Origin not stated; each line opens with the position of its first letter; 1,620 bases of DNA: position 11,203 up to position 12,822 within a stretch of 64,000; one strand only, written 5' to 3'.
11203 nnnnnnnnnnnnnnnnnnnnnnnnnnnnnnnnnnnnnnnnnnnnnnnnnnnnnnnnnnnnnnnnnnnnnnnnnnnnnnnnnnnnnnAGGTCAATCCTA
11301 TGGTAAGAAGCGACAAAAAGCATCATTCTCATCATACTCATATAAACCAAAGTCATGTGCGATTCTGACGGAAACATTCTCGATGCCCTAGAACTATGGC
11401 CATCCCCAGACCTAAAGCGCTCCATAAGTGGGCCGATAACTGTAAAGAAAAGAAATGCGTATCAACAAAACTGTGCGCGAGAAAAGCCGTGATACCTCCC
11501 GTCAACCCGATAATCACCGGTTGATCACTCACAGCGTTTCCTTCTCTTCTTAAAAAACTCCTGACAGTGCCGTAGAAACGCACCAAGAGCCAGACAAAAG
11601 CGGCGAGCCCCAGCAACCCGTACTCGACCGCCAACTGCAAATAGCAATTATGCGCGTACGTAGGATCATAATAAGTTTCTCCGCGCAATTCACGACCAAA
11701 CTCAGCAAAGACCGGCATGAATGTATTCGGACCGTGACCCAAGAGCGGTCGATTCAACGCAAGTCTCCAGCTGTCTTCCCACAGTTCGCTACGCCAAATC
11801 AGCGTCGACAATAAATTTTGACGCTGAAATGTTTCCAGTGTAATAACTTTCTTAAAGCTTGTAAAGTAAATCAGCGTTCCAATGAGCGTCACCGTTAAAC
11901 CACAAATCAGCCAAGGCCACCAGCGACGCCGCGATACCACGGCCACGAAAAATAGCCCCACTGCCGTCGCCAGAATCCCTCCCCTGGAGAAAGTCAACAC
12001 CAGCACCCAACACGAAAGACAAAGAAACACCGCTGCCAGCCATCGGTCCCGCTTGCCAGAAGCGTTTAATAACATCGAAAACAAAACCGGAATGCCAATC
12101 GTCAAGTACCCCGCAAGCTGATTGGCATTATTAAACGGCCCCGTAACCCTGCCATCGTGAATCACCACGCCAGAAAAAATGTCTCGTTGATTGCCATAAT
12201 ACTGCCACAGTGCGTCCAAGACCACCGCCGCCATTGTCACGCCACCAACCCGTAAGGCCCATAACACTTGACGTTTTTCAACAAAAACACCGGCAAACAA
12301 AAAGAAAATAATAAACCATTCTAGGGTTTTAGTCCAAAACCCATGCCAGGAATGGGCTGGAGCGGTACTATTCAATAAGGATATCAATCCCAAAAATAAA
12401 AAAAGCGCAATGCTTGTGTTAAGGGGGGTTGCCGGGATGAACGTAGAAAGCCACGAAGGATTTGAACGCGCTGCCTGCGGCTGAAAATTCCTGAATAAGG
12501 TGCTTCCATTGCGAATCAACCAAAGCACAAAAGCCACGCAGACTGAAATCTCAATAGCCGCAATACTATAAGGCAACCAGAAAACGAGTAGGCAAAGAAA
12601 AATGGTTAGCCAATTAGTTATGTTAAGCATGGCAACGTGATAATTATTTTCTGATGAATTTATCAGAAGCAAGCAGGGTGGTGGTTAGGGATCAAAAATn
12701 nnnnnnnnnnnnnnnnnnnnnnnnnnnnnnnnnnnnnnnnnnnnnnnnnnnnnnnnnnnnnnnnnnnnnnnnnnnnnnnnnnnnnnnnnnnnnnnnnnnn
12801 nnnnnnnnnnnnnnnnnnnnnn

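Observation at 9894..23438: Four Wzy_C/O-antigen-ligase-family proteins in one locus, including a tandem pair with large periplasmic inserts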

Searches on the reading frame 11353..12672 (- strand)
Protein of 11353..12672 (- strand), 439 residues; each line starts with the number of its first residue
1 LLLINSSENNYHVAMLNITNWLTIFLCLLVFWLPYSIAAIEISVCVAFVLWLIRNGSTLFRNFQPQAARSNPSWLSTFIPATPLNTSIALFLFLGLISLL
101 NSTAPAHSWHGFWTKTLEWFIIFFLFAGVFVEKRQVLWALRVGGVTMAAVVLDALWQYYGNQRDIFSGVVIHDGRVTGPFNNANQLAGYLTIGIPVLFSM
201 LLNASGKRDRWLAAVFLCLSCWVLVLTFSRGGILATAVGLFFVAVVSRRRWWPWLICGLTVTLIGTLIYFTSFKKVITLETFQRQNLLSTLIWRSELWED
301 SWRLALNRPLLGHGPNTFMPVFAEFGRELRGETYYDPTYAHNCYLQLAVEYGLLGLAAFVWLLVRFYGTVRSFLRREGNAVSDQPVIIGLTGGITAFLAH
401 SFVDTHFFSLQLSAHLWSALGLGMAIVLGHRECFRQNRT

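Call 4: search_protein_families(library=pfam, proteins=[window:11353-12672:-], max_evalue=0.01)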
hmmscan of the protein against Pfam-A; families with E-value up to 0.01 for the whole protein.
window:11353-12672:- (439 aa): 1 family
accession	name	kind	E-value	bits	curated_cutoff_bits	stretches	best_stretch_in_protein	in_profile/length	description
PF04932.20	Wzy_C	-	6e-25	88.2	31.7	1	217-360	3-149/149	O-Antigen ligase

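Call 14: search_protein_families(library=ncbifam, proteins=[window:11353-12672:-], max_evalue=0.01)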
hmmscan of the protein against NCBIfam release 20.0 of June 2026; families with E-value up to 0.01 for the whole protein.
window:11353-12672:- (439 aa): 3 families
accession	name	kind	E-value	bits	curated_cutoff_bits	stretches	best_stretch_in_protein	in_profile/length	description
TIGR00947.1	2A73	equivalog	9.5e-20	71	366.4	1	20-420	19-416/425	IctB family putative bicarbonate transporter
TIGR03097.1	PEP_O_lig_1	hypoth_equivalog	1.2e-19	70.5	188.1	1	82-370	72-348/408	putative O-glycosylation ligase, exosortase A system-associated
TIGR04370.1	glyco_rpt_poly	subfamily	1.4e-05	24.3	40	1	71-411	32-384/396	oligosaccharide repeat unit polymerase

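Call 16: search_solved_structures(query=window:11353-12672:-, max_evalue=10)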
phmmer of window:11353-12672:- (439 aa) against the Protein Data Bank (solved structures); distinct sequences matched with E-value up to 10: 0.

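Call 33: find_homologous_proteins(query=window:11353-12672:-)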
Query window:11353-12672:- (439 aa): 216 proteins with E <= 0.001 among 8000 candidates; the best 120 are listed.
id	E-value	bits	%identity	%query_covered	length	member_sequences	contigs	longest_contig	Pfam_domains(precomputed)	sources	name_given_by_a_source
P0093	2.7e-285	964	100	97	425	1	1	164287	PF04932.21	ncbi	-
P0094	6.2e-105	370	48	92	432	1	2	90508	PF04932.21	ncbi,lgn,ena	-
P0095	8.2e-96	340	44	93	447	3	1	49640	PF04932.21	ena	-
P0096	7.0e-94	333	45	93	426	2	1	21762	PF04932.21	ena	-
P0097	3.2e-88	315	42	97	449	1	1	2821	PF04932.21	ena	-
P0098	2.5e-86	309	43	92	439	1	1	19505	PF04932.21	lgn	-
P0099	3.3e-86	308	42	97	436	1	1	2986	PF04932.21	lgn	-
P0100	4.6e-82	294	41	94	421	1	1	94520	PF04932.21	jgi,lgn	jgi:O-antigen ligase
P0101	3.3e-81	292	40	95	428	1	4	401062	PF04932.21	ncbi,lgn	-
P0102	3.4e-81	292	42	94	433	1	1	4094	PF04932.21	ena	-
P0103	7.4e-81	290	41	93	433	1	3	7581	PF04932.21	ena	-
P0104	6.7e-80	287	41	91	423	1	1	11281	PF04932.21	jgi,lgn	-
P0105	1.1e-79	287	40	97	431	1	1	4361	PF04932.21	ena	-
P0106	2.9e-74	269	40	92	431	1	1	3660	PF04932.21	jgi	-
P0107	2.8e-73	266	38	94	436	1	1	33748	PF04932.21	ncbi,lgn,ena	-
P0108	7.7e-73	264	38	92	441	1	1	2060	PF04932.21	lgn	-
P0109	2.6e-71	259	38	97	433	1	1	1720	PF04932.21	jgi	-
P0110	4.2e-71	258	36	94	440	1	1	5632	PF04932.21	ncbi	-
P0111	2.0e-70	256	38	94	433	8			PF04932.21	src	-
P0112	1.1e-69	254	38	92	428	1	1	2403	PF04932.21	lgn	-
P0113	1.2e-69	253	39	94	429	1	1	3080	PF04932.21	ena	-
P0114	1.7e-69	253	39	95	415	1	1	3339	PF04932.21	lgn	-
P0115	3.7e-69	252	38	93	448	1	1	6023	PF04932.21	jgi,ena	-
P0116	8.7e-69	251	36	92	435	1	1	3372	PF04932.21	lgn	-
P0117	1.2e-68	250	35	90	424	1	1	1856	PF04932.21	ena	-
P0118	1.3e-68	250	39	92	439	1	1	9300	PF04932.21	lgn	-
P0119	1.6e-68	250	37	95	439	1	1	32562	PF04932.21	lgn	-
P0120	2.7e-68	249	38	93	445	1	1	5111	PF04932.21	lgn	-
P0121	1.2e-67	247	37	93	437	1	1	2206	PF04932.21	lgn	-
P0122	2.1e-67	246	39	92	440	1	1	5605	PF04932.21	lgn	-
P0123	4.3e-67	245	40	52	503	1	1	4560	PF04932.21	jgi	jgi:hypothetical protein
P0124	4.9e-67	245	37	95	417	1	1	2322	PF04932.21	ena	-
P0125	1.5e-66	243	39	93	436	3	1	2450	PF04932.21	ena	-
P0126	4.7e-66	242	38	91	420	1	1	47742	PF04932.21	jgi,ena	-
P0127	1.2e-65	240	36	92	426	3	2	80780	PF04932.21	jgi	-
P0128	1.3e-65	240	37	93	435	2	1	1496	PF04932.21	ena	-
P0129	2.0e-65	240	37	92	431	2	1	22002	PF04932.21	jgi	-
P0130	2.8e-65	239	37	93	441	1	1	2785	PF04932.21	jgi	jgi:O-antigen ligase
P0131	3.3e-65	239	40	91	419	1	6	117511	PF04932.21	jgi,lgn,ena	-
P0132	7.6e-65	238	38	93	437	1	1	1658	PF04932.21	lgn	-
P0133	1.5e-64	237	38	92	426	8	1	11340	PF04932.21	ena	-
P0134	1.5e-64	237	36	91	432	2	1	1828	PF04932.21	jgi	-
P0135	3.6e-64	235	36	94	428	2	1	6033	PF04932.21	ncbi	-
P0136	5.4e-64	235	37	93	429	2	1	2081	PF04932.21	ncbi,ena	-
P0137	1.3e-63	234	38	94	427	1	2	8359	PF04932.21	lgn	-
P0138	1.8e-63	233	38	94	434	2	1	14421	PF04932.21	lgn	-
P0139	1.8e-63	233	38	92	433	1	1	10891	PF04932.21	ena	-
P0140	2.1e-63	233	36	93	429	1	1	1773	PF04932.21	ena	-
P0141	1.1e-62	231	37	93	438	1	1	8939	PF04932.21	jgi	-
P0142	2.1e-62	230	39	92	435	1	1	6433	PF04932.21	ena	-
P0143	5.6e-62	228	35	94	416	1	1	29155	PF04932.21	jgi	jgi:putative inorganic carbon (HCO3(-)) transporter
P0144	5.7e-62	228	36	92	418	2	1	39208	PF04932.21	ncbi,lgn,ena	-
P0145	2.2e-61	226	35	92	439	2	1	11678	PF04932.21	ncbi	-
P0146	2.4e-61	226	36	95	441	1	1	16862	PF04932.21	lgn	-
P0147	4.4e-61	225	38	92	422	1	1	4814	PF04932.21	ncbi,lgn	-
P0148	5.3e-61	225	32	96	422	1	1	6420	PF04932.21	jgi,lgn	-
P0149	7.3e-61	225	38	95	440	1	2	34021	PF04932.21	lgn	-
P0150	1.5e-60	223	36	93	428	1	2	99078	PF04932.21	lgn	-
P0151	4.1e-60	222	38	92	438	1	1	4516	PF04932.21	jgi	jgi:O-antigen ligase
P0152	4.4e-60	222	38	95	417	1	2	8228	PF04932.21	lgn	-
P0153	7.3e-60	221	35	93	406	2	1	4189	PF04932.21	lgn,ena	-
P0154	8.7e-60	221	33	92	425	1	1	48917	PF04932.21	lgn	-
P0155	1.4e-59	220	35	96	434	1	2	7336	PF04932.21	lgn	-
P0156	2.9e-59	219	36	94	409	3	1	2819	PF04932.21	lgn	-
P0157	5.3e-59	218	35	91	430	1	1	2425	PF04932.21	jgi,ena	-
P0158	1.3e-58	217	36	93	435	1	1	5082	PF04932.21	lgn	-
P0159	4.7e-58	215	37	94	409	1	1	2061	PF04932.21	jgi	jgi:putative inorganic carbon (HCO3(-)) transporter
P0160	4.1e-57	212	37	95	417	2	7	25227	PF04932.21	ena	-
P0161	6.6e-57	212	36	96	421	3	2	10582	PF04932.21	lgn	-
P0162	8.9e-57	211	36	92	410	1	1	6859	PF04932.21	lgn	-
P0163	1.5e-56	210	37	93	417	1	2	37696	PF04932.21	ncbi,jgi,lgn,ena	-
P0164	3.6e-56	209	33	92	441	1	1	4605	PF04932.21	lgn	-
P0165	7.1e-56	208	39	79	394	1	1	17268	PF04932.21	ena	-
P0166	1.0e-55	208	35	93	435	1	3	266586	PF04932.21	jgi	-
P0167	6.8e-55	205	37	78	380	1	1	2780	PF04932.21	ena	-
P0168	1.4e-53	201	37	91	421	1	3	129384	PF04932.21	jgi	-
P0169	3.3e-51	193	34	90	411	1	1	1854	PF04932.21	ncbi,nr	ncbi:MAG: O-antigen ligase family protein, partial [Candidatus Omnitrophica bacterium]|nr:O-antigen 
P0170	5.0e-46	176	33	89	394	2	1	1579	PF04932.21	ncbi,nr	ncbi:MAG TPA: O-antigen ligase family protein, partial [Candidatus Omnitrophota bacterium]|nr:O-anti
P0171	5.8e-45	172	32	90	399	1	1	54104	PF04932.21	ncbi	-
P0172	6.2e-45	172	32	90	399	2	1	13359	PF04932.21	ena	-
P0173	1.5e-44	171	32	90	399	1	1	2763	PF04932.21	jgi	-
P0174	2.0e-44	170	32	90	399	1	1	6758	PF04932.21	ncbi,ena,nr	ncbi:MAG: hypothetical protein AMJ78_08870 [Omnitrophica WOR_2 bacterium SM23_29]|nr:MAG: hypothetic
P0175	2.0e-43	167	32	90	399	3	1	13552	PF04932.21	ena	-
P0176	1.6e-42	164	31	92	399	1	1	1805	PF04932.21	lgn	-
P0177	1.0e-41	161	30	90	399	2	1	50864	PF04932.21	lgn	-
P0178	2.4e-39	154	31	70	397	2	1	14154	PF04932.21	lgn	-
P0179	8.4e-38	149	29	91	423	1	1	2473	PF04932.21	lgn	-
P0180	1.7e-37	148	30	92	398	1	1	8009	PF04932.21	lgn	-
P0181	2.7e-35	140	29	94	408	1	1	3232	PF04932.21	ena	-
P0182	3.0e-35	140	30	93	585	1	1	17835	PF13727.13,PF04932.21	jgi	-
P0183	6.0e-35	139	29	90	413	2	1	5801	PF04932.21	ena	-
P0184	6.6e-35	139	30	91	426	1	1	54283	PF04932.21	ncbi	ncbi:O-antigen ligase family protein [Candidatus Omnitrophota bacterium]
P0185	1.7e-32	131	28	96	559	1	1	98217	PF04932.21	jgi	jgi:putative inorganic carbon (HCO3(-)) transporter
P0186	9.8e-32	129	31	91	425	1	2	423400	PF04932.21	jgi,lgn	jgi:O-antigen ligase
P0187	3.8e-31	127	29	95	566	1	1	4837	PF04932.21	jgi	jgi:putative inorganic carbon (HCO3(-)) transporter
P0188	5.7e-29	119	27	91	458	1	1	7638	PF04932.21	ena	-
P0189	1.4e-28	118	30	91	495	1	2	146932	PF04932.21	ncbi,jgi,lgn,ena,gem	-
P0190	1.2e-27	115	30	92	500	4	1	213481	PF04932.21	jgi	-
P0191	3.9e-25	107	28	90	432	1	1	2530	PF04932.21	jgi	-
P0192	2.8e-24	104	28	92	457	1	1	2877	PF04932.21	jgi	jgi:putative inorganic carbon (hco3(-)) transporter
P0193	2.8e-24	104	25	91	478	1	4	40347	PF04932.21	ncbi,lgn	-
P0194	8.5e-24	102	31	80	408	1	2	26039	PF04932.21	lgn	-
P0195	1.3e-23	102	28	92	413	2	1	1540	PF04932.21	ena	-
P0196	1.9e-23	101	28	91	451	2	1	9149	PF04932.21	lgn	-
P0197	1.5e-22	98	36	30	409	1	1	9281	PF04932.21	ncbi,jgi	-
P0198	3.6e-21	94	30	91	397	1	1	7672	PF04932.21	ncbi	-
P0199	9.6e-21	92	28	94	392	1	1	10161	PF04932.21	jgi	-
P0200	1.6e-20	92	28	90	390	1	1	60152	PF04932.21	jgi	-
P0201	1.7e-19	88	28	91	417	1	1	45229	PF04932.21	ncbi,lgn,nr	ncbi:MAG: O-antigen ligase family protein [Candidatus Omnitrophica bacterium]|nr:O-antigen ligase fa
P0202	2.9e-19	87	26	92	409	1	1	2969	PF04932.21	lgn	-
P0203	7.6e-19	86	26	94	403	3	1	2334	PF04932.21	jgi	-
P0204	5.3e-18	83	25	92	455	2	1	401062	PF04932.21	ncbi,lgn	-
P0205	7.0e-18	83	30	90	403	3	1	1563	PF04932.21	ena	-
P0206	1.4e-17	82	29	77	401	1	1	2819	PF04932.21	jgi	jgi:O-antigen ligase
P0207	1.6e-17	82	26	91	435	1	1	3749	PF04932.21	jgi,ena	-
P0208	3.2e-17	81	30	65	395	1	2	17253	PF04932.21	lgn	-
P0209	6.8e-17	80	26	94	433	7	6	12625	PF04932.21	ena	-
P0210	1.1e-15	76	25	94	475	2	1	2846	PF04932.21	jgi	-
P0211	3.5e-15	74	28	89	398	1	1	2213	PF04932.21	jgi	jgi:O-antigen ligase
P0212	5.6e-15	73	28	90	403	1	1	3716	PF04932.21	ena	-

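Call 36: search_solved_structures(query=A2, max_evalue=10, show_alignments=1)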
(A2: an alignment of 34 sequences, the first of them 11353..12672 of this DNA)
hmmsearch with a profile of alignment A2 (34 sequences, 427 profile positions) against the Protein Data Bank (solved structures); distinct sequences matched with E-value up to 10: 2.
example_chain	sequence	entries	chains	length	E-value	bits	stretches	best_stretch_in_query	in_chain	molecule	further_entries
7tpg_B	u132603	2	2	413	3.4e-15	59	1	184-375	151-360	Putative cell surface polysaccharide polymerase/ligase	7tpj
9rmk_A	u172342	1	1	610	8e-14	54.4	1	120-390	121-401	Oligosaccharyltransferase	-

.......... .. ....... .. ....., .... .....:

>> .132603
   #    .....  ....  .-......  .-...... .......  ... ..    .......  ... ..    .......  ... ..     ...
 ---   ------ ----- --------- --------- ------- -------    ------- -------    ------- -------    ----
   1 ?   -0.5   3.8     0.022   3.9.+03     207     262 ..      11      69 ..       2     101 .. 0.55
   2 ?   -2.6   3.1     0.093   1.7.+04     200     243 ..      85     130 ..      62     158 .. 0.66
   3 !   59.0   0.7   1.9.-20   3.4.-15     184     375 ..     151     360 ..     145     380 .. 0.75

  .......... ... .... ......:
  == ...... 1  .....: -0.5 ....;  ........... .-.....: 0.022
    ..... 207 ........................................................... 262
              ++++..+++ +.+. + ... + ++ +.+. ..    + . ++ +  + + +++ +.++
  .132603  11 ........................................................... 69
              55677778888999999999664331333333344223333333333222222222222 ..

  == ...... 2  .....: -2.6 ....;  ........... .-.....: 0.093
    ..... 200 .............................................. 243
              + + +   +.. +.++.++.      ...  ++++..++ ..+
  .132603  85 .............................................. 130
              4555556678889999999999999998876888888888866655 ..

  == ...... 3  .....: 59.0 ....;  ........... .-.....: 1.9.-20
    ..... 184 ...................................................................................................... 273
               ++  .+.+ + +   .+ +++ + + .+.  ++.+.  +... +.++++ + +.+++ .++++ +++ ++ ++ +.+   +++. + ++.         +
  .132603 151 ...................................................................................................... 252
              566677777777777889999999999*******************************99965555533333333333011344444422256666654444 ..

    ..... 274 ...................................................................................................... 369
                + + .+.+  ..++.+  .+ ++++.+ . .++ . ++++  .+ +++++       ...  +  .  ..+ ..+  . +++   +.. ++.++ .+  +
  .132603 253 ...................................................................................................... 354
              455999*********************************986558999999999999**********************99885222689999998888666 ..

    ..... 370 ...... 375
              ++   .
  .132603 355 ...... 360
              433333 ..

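Call 63: find_encoding_contigs(protein=P0094, flank=10000, max_places=2)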
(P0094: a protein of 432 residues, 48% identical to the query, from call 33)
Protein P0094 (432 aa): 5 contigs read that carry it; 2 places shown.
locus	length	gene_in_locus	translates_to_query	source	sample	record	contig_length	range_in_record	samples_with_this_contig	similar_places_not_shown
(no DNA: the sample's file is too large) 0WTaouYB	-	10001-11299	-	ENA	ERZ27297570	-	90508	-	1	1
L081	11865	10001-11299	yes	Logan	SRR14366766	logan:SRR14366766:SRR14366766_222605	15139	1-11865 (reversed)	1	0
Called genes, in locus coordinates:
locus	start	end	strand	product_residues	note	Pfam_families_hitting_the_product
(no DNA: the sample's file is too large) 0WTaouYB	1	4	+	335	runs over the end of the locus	PF01073:3Beta_HSD, PF01370:Epimerase, PF02719:Polysacc_synt_2, PF04321:RmlD_sub_bind, PF07993:NAD_binding_4, PF13460:NAD_binding_10 (weak), PF16363:GDP_Man_Dehyd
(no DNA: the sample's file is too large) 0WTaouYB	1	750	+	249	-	PF00483:NTP_transferase, PF12804:NTP_transf_3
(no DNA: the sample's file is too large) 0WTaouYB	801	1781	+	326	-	PF01073:3Beta_HSD, PF01370:Epimerase, PF04321:RmlD_sub_bind, PF16363:GDP_Man_Dehyd, PF07993:NAD_binding_4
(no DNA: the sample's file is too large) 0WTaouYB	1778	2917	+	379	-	PF20706:GT4-conflict, PF00534:Glycos_transf_1, PF13692:Glyco_trans_1_4, PF13524:Glyco_trans_1_2 (weak)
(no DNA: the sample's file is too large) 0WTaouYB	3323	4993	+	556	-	-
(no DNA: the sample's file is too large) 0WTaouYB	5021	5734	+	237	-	PF00535:Glycos_transf_2, PF13641:Glyco_tranf_2_3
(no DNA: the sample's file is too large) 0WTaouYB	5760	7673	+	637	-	-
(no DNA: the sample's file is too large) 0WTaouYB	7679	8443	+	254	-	PF03808:Glyco_tran_WecG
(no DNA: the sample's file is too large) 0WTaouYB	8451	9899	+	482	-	PF13727:CoA_binding_3, PF02397:Bac_transf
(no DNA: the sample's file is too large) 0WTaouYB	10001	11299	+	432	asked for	PF04932:Wzy_C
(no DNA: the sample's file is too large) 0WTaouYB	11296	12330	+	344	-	PF04321:RmlD_sub_bind (weak), PF01370:Epimerase, PF16363:GDP_Man_Dehyd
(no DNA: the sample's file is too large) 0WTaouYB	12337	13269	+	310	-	PF01073:3Beta_HSD (faint), PF01370:Epimerase, PF02719:Polysacc_synt_2 (faint), PF04321:RmlD_sub_bind, PF16363:GDP_Man_Dehyd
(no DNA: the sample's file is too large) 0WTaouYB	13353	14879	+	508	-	PF04932:Wzy_C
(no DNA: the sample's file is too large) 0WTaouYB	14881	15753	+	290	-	-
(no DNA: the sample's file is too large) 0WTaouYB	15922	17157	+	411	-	PF00162:PGK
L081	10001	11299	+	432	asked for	PF04932:Wzy_C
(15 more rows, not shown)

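Call 76: search_protein_families(library=pfam, proteins=[window:11353-12672:-], max_evalue=10)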
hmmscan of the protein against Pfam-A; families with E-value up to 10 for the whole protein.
window:11353-12672:- (439 aa): 2 families
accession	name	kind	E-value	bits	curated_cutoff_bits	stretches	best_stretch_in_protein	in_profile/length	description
PF04932.20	Wzy_C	-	6e-25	88.2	31.7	1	217-360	3-149/149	O-Antigen ligase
PF13829.11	DUF4191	-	7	6.4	30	1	233-273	33-72/219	Domain of unknown function (DUF4191)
